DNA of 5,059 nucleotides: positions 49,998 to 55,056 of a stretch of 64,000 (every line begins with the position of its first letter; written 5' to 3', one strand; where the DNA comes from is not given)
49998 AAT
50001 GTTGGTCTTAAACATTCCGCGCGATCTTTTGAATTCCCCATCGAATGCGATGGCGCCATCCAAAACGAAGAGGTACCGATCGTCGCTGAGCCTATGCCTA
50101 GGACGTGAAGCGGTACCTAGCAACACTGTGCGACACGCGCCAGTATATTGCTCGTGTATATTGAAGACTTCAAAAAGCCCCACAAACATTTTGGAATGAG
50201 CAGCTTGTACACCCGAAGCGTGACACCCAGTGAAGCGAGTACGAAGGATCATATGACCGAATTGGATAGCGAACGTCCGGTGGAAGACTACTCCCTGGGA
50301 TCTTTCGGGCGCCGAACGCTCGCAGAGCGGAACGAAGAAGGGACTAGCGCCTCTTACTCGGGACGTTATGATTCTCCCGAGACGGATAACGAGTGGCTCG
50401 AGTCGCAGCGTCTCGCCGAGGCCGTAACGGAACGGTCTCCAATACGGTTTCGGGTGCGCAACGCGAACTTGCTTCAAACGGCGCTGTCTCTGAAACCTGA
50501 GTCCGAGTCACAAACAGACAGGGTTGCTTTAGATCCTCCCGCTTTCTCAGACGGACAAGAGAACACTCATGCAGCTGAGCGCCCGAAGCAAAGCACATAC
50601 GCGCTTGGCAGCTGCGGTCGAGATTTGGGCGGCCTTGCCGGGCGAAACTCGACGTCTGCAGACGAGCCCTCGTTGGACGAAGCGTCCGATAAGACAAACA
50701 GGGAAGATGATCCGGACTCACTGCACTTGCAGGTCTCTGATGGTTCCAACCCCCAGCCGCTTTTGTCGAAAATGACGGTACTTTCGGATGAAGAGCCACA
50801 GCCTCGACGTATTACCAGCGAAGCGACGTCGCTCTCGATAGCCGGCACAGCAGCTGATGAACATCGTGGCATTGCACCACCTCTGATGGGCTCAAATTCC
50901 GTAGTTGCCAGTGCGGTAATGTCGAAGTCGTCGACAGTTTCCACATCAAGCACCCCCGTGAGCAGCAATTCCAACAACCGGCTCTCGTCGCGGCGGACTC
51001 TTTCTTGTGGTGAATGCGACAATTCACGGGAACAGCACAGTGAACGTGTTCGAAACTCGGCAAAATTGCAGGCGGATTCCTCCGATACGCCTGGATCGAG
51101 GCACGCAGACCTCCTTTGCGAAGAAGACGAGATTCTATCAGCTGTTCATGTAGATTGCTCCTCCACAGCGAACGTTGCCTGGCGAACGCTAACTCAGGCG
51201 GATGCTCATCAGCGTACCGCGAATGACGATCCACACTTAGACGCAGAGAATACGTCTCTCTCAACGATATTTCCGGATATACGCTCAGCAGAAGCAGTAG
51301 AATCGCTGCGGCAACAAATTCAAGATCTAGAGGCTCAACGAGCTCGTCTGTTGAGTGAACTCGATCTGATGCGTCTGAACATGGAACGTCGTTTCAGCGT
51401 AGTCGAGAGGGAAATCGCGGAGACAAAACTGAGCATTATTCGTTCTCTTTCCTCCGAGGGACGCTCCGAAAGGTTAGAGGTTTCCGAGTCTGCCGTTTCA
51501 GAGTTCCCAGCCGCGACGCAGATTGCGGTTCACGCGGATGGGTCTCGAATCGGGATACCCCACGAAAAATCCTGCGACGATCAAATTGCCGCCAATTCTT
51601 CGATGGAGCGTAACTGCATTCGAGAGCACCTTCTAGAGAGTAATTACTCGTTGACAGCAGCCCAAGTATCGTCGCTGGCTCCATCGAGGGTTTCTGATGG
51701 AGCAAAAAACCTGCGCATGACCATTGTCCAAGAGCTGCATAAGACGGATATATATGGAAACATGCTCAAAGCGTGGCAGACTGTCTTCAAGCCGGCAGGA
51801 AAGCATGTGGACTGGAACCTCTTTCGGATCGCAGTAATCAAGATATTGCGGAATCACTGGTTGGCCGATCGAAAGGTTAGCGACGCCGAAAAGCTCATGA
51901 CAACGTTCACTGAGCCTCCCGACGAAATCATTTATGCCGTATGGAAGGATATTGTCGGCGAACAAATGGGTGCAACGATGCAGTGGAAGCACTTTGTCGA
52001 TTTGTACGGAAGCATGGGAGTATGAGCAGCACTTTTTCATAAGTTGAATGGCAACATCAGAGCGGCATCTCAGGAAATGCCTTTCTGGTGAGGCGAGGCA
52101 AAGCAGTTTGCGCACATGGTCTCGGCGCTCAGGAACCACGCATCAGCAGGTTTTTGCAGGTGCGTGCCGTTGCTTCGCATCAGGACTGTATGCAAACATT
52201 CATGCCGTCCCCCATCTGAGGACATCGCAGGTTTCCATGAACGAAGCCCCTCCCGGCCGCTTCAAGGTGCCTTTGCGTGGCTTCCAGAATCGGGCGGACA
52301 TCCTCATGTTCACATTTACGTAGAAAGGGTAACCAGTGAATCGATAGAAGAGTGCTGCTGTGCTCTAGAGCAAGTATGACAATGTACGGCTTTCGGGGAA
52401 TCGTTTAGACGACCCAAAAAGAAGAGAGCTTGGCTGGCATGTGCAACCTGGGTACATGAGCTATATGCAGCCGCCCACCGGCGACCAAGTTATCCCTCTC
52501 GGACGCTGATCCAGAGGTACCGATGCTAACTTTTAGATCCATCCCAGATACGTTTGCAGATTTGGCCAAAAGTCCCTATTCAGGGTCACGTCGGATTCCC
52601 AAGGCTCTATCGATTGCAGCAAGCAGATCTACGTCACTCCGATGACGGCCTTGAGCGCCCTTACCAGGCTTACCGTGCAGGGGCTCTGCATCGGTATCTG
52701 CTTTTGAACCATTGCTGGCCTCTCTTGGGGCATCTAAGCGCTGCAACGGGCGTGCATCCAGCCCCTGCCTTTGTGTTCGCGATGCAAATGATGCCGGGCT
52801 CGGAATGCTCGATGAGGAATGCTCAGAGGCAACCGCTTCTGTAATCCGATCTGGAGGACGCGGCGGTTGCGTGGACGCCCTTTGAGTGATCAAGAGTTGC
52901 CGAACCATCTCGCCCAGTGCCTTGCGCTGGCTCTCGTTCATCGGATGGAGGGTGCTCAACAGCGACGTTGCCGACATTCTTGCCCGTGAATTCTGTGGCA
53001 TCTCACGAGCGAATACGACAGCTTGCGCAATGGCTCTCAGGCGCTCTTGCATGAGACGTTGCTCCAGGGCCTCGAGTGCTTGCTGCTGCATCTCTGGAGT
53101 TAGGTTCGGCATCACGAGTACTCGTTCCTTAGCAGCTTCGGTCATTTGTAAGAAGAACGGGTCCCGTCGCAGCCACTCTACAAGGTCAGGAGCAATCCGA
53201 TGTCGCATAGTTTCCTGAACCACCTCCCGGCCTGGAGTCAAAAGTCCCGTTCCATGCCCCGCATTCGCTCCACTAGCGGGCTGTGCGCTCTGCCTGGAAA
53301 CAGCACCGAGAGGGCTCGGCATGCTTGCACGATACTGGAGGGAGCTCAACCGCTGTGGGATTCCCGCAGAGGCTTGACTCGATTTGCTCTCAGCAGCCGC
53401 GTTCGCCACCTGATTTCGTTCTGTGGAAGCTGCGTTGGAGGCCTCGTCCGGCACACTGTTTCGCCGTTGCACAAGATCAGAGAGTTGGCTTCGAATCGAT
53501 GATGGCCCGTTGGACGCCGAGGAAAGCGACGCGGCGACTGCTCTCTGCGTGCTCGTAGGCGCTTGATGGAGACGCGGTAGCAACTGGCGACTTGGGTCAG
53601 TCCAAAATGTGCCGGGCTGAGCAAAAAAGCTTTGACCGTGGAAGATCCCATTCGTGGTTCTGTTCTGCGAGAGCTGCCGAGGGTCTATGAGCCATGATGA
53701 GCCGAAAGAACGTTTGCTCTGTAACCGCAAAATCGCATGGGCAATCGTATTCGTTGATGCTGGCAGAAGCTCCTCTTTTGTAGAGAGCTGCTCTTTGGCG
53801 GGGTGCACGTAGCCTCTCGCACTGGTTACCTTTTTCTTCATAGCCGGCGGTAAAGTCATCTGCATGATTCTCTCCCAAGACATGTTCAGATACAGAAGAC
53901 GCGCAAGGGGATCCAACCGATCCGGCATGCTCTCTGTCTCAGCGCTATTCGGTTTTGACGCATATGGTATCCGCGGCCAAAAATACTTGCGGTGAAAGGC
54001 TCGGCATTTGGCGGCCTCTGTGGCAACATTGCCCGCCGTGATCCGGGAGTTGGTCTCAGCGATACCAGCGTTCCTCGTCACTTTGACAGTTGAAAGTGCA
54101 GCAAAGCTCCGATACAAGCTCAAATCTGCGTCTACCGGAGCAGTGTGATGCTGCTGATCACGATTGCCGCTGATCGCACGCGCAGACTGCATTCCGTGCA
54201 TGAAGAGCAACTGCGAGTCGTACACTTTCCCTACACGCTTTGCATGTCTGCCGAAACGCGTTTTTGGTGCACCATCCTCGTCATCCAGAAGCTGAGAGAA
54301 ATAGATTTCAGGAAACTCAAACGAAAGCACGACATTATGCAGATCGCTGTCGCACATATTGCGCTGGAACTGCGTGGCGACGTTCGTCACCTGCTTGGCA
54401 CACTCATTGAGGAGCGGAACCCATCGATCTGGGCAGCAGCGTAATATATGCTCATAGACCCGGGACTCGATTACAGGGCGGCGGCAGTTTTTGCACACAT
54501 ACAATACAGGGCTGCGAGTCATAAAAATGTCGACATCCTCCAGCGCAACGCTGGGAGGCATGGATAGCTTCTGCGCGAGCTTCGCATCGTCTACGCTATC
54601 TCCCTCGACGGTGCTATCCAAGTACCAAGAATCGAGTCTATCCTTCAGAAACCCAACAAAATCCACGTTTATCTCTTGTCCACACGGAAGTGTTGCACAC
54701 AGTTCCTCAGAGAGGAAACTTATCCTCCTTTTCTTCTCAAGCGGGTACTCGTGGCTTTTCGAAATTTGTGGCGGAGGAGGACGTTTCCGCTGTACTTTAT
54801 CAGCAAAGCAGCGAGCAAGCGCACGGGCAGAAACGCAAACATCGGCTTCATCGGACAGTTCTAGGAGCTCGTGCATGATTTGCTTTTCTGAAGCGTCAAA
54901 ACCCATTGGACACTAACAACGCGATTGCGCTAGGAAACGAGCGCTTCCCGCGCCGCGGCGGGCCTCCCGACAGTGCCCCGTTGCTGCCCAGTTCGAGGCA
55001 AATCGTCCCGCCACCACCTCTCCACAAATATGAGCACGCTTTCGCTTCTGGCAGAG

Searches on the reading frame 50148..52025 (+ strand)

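Call 10: search_protein_families(library=pfam, proteins=[window:50148-52025:+], max_evalue=0.01)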
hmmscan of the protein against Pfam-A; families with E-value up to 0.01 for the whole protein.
window:50148-52025:+ (625 aa): 0 families

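Call 27: search_protein_families(library=pfam, proteins=[window:50148-52025:+], max_evalue=1)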
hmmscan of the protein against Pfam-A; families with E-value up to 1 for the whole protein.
window:50148-52025:+ (625 aa): 2 families
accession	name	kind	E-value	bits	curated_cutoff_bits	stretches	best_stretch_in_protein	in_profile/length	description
PF01166.23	TSC22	-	0.025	15.2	30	1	382-411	14-43/57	TSC-22/dip/bun family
PF16526.10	CLZ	-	0.03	15.1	26.7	1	382-421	31-70/71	C-terminal leucine zipper domain of cyclic nucleotide-gated channels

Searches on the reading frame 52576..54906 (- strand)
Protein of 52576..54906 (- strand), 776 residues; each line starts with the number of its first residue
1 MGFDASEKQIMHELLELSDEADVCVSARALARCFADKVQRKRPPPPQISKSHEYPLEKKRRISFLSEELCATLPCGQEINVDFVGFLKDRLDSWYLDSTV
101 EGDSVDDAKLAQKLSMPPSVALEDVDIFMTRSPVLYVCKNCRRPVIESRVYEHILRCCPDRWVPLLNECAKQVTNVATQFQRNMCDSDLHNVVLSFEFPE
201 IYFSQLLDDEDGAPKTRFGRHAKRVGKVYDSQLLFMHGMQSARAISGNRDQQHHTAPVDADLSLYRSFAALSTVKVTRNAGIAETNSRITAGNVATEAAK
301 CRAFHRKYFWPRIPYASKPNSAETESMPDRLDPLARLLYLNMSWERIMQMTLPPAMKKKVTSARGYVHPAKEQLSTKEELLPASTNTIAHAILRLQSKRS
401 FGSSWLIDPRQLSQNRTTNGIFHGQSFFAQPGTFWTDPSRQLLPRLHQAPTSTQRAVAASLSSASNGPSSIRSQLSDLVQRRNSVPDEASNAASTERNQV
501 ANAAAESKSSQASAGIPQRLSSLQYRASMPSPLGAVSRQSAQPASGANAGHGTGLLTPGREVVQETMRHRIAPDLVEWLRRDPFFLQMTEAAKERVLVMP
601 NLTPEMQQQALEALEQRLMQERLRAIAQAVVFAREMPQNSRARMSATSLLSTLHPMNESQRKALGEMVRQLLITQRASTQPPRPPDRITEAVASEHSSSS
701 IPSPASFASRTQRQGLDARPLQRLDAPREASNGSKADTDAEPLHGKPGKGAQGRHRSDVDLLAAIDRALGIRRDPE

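Call 10: search_protein_families(library=pfam, proteins=[window:52576-54906:-], max_evalue=0.01)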
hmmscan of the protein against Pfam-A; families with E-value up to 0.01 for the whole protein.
window:52576-54906:- (776 aa): 0 families

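Call 27: search_protein_families(library=pfam, proteins=[window:52576-54906:-], max_evalue=1)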
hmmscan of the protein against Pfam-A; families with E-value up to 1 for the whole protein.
window:52576-54906:- (776 aa): 3 families
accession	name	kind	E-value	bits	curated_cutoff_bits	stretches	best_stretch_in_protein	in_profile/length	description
PF08209.17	Sgf11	-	0.034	14.1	26.4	1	134-157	3-26/33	Sgf11 (transcriptional regulation protein)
PF21039.3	CEP104_ZnF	-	0.3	11.7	27.4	1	128-178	21-69/112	Centrosomal protein CEP104, ZnF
PF03701.19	UPF0181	-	0.5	10.4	23.5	0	599-621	5-26/50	Uncharacterised protein family (UPF0181)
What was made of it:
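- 52576..54906 (-): Sgf11-like zinc-finger gene (776 aa), ATG at 54906. Weak Pfam Sgf11 match, E 0.034 (call 27).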
